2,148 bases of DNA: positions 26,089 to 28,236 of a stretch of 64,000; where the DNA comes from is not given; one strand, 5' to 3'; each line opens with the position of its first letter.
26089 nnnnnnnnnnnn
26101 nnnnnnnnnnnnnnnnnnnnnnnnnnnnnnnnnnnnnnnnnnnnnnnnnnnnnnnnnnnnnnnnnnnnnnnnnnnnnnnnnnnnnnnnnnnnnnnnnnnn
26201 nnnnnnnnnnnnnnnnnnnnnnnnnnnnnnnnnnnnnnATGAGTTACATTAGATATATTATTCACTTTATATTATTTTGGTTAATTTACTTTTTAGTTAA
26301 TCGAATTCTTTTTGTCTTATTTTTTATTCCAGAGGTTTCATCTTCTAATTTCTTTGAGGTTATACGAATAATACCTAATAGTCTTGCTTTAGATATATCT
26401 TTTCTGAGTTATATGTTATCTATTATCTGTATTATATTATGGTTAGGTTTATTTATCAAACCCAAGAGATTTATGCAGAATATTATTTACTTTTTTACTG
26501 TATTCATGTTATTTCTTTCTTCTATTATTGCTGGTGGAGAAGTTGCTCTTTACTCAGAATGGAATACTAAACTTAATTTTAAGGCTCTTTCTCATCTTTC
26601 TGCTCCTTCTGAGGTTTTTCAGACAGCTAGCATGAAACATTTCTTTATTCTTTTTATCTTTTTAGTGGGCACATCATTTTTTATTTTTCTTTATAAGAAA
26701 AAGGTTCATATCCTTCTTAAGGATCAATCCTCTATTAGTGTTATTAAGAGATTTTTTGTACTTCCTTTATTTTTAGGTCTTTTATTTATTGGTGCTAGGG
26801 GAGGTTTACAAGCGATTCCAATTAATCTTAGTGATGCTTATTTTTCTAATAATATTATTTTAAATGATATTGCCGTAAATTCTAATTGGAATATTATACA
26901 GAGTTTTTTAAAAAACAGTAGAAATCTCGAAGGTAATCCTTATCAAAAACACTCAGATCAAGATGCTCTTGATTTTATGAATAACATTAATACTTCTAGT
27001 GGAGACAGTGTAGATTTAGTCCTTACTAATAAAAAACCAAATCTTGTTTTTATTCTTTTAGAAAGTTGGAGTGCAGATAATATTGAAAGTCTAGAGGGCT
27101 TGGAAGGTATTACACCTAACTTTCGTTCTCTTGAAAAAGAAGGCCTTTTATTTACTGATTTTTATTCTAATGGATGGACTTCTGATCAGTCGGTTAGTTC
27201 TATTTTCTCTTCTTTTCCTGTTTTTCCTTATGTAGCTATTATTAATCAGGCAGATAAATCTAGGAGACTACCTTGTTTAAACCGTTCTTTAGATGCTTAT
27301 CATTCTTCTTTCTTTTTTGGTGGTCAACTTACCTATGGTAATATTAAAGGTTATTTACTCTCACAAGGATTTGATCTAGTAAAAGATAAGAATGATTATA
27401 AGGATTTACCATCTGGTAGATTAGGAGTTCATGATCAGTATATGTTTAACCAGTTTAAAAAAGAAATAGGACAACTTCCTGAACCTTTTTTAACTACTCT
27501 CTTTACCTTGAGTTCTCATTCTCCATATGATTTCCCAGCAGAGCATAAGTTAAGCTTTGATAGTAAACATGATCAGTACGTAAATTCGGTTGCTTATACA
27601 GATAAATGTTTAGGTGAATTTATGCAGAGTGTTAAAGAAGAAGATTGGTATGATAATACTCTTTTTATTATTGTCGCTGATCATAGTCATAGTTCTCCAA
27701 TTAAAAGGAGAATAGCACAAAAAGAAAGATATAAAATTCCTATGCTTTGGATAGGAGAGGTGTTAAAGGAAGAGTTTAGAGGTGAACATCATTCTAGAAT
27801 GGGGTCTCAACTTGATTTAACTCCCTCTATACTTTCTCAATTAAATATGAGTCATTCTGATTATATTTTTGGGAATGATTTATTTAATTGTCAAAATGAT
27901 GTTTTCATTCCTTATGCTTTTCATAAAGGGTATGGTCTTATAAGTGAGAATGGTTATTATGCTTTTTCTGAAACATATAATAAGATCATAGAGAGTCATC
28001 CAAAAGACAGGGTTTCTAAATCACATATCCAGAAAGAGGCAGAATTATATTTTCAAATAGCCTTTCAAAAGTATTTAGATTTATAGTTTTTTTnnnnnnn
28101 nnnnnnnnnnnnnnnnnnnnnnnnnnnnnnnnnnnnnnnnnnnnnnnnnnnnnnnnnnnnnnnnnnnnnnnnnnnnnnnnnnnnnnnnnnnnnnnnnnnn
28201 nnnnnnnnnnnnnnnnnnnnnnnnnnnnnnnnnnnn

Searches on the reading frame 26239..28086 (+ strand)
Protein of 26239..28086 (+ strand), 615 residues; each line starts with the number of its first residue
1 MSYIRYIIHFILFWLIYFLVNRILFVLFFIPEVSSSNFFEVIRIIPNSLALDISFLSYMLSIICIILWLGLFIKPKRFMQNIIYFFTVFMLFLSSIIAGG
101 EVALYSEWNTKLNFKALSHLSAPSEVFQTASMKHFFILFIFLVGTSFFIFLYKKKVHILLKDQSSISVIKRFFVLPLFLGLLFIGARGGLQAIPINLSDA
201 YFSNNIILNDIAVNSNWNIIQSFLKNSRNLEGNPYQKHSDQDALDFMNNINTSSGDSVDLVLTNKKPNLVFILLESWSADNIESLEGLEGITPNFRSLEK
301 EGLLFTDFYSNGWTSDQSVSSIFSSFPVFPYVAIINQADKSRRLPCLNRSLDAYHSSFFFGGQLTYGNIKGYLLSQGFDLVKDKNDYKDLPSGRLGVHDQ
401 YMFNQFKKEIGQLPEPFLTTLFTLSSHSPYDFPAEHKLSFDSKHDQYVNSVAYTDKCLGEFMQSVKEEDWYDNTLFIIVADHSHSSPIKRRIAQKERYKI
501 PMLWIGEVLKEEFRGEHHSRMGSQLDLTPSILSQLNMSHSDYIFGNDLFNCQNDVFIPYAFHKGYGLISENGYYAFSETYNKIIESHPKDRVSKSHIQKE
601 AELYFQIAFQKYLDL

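Call 45: search_protein_families(library=ncbifam, proteins=[window:26239-28086:+], max_evalue=0.00001)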
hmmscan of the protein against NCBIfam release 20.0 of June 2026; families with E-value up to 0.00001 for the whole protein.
window:26239-28086:+ (615 aa): 5 families
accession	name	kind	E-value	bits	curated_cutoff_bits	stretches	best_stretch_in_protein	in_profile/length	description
NF053595.1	LptchSynLtaSGpos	equivalog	2.3e-22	79.3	970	1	60-601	42-594/626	lipoteichoic acid synthase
NF009027.0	PRK12363.1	equivalog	2.4e-15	56.2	572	1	263-552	153-459/703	phosphoglycerol transferase I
NF010322.0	PRK13759.1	equivalog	1.6e-08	33.5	481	0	443-546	266-374/486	arylsulfatase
NF045661.1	HdlasePehA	equivalog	2.4e-08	33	900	0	447-549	284-389/506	phosphoric/sulfuric ester hydrolase PehA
NF003000.0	PRK03776.1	equivalog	1.4e-06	26.7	574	1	261-484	156-397/763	phosphatidylglycerol--membrane-oligosaccharide glycerophosphotransferase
